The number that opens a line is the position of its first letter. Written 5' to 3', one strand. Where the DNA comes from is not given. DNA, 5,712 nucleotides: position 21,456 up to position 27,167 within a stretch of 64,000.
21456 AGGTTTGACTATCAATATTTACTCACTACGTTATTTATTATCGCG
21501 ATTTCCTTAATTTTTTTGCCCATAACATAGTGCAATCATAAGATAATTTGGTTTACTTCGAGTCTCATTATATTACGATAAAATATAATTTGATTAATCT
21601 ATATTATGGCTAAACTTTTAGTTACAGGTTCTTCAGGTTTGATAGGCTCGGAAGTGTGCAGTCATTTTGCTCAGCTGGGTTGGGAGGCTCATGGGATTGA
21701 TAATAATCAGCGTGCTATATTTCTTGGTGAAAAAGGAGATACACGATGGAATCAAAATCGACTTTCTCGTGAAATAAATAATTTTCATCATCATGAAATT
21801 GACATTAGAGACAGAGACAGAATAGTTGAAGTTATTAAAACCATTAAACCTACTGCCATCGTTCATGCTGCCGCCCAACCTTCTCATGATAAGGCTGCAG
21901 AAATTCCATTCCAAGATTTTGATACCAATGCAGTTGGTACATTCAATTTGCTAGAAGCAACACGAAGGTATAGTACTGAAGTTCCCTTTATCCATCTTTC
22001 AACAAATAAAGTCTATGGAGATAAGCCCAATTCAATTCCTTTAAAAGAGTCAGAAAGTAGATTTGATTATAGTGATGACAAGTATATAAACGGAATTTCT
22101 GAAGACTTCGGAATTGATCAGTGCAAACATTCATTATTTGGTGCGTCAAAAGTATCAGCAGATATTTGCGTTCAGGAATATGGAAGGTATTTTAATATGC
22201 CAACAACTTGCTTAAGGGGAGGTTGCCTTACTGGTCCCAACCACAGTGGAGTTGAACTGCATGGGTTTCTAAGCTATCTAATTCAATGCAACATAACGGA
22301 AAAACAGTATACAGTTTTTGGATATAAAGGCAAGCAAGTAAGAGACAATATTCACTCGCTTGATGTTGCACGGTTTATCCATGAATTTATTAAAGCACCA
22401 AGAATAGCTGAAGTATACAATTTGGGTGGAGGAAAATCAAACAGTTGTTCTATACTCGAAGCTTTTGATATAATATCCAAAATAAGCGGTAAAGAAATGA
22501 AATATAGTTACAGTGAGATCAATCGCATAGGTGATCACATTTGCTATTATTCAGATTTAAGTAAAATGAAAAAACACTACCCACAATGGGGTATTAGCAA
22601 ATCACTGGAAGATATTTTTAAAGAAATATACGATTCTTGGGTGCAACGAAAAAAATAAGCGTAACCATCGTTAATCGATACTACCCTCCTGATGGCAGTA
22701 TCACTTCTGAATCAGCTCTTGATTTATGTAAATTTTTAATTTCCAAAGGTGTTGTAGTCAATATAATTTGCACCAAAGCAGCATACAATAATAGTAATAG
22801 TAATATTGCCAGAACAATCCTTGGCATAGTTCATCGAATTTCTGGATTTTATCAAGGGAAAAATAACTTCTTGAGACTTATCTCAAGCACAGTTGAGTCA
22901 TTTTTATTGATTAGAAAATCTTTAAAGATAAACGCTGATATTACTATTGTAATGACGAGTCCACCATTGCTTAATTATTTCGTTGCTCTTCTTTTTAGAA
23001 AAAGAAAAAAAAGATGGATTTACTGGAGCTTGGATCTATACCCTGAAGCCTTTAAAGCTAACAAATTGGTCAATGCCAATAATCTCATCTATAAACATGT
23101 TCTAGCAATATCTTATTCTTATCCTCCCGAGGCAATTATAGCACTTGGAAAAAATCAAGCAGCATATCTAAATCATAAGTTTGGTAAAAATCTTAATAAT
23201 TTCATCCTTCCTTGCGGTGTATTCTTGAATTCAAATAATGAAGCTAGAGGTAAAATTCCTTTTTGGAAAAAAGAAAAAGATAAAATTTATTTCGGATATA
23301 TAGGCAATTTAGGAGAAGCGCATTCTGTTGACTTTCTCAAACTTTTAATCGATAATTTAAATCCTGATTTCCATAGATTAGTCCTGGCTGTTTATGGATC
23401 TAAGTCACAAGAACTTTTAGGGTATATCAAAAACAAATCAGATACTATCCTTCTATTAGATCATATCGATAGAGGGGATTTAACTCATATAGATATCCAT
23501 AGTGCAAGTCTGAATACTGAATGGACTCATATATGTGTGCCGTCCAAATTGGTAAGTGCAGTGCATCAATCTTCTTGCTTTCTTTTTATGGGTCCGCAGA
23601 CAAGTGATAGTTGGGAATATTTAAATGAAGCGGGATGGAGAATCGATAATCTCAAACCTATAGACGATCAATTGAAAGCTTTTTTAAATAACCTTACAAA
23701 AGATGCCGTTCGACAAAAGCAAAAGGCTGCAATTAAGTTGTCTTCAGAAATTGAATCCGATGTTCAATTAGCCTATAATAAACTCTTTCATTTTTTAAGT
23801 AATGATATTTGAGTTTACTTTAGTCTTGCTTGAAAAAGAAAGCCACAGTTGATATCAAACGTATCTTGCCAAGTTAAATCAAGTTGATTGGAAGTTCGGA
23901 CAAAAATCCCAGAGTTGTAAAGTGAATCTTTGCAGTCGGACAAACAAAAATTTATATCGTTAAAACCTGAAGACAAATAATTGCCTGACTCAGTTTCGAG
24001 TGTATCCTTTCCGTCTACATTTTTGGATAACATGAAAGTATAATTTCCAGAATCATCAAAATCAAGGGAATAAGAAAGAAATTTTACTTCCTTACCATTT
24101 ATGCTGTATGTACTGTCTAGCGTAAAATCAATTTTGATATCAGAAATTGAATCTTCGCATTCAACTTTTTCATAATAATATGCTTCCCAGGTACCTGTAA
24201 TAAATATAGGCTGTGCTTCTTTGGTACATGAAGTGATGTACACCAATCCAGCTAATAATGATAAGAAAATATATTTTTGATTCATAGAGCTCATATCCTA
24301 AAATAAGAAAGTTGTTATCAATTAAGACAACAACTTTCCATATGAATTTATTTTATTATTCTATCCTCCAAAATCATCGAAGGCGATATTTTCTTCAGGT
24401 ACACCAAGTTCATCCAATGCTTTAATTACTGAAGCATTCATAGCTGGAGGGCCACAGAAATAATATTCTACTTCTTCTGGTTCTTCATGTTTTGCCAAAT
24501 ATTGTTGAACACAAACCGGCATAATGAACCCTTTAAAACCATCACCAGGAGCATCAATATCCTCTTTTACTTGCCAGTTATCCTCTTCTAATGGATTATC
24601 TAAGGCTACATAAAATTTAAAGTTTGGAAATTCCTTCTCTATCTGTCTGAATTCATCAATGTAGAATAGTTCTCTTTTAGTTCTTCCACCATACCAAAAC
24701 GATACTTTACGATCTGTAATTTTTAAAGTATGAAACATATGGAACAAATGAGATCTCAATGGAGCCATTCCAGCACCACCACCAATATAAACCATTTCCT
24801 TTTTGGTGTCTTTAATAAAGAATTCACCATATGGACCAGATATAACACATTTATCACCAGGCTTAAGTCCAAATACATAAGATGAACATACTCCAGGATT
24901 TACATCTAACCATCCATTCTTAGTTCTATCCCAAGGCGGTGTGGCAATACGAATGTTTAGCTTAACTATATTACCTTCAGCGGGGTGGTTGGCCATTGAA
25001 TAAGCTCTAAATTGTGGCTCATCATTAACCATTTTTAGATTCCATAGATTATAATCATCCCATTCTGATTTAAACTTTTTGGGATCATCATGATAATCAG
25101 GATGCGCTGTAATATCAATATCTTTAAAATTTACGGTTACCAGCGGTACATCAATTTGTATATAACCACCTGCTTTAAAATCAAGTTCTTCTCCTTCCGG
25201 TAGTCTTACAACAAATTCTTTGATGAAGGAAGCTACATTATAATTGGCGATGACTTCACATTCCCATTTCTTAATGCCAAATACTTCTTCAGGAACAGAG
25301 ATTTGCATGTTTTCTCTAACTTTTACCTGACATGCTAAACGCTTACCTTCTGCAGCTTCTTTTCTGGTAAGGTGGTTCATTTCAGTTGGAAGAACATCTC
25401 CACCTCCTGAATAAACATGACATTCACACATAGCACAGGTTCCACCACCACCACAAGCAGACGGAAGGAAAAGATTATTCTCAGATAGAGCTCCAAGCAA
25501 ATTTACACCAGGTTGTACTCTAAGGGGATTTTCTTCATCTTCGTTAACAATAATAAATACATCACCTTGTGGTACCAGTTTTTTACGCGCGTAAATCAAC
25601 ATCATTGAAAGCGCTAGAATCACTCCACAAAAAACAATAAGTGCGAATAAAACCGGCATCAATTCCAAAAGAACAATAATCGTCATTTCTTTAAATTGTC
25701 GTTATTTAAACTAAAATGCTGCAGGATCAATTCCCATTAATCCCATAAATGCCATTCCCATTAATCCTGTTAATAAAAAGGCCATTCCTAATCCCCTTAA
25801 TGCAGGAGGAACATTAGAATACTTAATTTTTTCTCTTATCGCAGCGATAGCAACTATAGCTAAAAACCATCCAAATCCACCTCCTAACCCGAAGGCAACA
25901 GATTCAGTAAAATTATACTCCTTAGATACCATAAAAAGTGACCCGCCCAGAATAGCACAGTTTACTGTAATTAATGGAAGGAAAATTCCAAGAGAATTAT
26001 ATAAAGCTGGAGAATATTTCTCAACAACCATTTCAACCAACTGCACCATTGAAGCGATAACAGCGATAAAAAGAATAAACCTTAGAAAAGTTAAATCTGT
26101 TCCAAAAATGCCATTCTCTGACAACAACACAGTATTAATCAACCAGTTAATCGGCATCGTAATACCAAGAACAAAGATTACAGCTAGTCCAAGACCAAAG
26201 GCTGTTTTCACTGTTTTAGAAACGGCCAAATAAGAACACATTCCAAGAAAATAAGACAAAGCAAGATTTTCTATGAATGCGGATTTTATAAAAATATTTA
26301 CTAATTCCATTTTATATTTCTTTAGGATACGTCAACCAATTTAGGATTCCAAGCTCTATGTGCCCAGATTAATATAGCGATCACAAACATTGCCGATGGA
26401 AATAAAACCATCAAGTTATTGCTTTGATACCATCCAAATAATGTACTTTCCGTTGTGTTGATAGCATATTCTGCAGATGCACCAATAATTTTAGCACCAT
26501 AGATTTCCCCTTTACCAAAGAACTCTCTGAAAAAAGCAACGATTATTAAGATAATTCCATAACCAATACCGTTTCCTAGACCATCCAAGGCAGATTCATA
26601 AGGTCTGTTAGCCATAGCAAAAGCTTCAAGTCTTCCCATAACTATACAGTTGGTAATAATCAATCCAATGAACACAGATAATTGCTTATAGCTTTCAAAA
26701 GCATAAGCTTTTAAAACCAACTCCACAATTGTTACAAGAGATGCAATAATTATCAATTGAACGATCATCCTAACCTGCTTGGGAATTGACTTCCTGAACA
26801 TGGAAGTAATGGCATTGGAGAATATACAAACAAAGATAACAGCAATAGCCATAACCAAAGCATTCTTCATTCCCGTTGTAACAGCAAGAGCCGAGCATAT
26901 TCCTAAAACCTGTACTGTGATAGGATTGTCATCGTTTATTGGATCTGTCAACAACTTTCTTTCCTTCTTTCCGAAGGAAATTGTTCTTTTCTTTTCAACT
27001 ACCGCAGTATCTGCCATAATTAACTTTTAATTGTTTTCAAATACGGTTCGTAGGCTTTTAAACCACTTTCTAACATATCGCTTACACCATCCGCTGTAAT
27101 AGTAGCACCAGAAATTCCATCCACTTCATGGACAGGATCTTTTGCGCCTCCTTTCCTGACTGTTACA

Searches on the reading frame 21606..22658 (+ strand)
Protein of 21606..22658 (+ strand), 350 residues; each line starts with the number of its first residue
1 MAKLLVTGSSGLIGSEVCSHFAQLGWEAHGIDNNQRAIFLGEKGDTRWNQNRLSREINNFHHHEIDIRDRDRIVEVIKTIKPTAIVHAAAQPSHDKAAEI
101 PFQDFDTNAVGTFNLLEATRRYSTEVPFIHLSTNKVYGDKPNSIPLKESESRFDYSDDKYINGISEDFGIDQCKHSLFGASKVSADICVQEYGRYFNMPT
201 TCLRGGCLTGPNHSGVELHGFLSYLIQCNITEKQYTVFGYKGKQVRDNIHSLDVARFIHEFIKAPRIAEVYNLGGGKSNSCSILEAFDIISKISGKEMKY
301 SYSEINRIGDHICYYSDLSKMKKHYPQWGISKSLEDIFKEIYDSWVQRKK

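Call 68: search_protein_families(library=pfam, proteins=[window:21606-22658:+])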
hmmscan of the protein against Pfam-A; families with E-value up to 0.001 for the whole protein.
window:21606-22658:+ (350 aa): 6 families
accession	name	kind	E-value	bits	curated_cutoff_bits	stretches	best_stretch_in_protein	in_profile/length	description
PF01370.27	Epimerase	-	7.6e-41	140.5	20.9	1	5-274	2-240/240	NAD dependent epimerase/dehydratase family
PF16363.11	GDP_Man_Dehyd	-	7.5e-32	111.5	27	1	5-282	1-256/332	GDP-mannose 4,6 dehydratase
PF04321.23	RmlD_sub_bind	-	3.8e-15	56.2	27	1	3-139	2-107/287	RmlD substrate binding domain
PF02719.21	Polysacc_synt_2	-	2.1e-12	47.3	20.2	1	4-136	1-131/293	Polysaccharide biosynthesis protein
PF01073.25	3Beta_HSD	-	2.5e-08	33.7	22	1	5-147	1-130/280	3-beta hydroxysteroid dehydrogenase/isomerase family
PF07993.18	NAD_binding_4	-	1.1e-06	28.4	20.1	1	83-216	90-215/258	Male sterility protein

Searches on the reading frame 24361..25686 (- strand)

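Call 10: search_protein_families(library=pfam, proteins=[window:24361-25686:-])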
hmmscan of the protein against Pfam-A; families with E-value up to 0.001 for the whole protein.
window:24361-25686:- (441 aa): 3 families
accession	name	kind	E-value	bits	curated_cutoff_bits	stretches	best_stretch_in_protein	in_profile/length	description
PF00175.26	NAD_binding_1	-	8.2e-12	46.2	22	1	301-420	2-107/109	Oxidoreductase NAD-binding domain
PF00111.32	Fer2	-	4.6e-10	39.7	21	1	52-123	7-76/77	2Fe-2S iron-sulfur cluster binding domain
PF00970.30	FAD_binding_6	-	5e-08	33.6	21.1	1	218-289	41-97/99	Oxidoreductase FAD-binding domain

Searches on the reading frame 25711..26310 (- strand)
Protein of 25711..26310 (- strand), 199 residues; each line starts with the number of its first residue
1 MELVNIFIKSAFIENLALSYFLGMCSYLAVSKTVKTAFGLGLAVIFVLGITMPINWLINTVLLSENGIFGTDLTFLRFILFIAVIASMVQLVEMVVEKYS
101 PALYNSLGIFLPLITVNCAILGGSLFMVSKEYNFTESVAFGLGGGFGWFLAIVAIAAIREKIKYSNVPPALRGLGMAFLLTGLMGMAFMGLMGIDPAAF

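Call 68: search_protein_families(library=pfam, proteins=[window:25711-26310:-])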
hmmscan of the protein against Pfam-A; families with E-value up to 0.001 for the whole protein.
window:25711-26310:- (199 aa): 1 family
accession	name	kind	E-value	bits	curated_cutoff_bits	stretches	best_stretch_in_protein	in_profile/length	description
PF02508.19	Rnf-Nqr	-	7.5e-59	199.1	23.8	1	4-194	2-173/174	Rnf-Nqr subunit, membrane protein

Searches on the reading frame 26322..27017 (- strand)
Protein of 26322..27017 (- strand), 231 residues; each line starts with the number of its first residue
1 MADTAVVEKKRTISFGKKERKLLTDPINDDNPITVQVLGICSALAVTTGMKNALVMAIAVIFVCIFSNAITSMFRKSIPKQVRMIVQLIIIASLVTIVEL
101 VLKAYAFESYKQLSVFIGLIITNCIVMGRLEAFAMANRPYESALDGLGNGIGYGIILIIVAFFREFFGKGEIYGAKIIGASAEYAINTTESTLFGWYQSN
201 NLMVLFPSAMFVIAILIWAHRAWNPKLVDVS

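Call 68: search_protein_families(library=pfam, proteins=[window:26322-27017:-])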
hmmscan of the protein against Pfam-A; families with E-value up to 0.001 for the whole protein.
window:26322-27017:- (231 aa): 1 family
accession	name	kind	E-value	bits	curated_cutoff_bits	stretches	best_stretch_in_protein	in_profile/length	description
PF02508.19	Rnf-Nqr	-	1.3e-57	195.1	23.8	1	21-217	3-174/174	Rnf-Nqr subunit, membrane protein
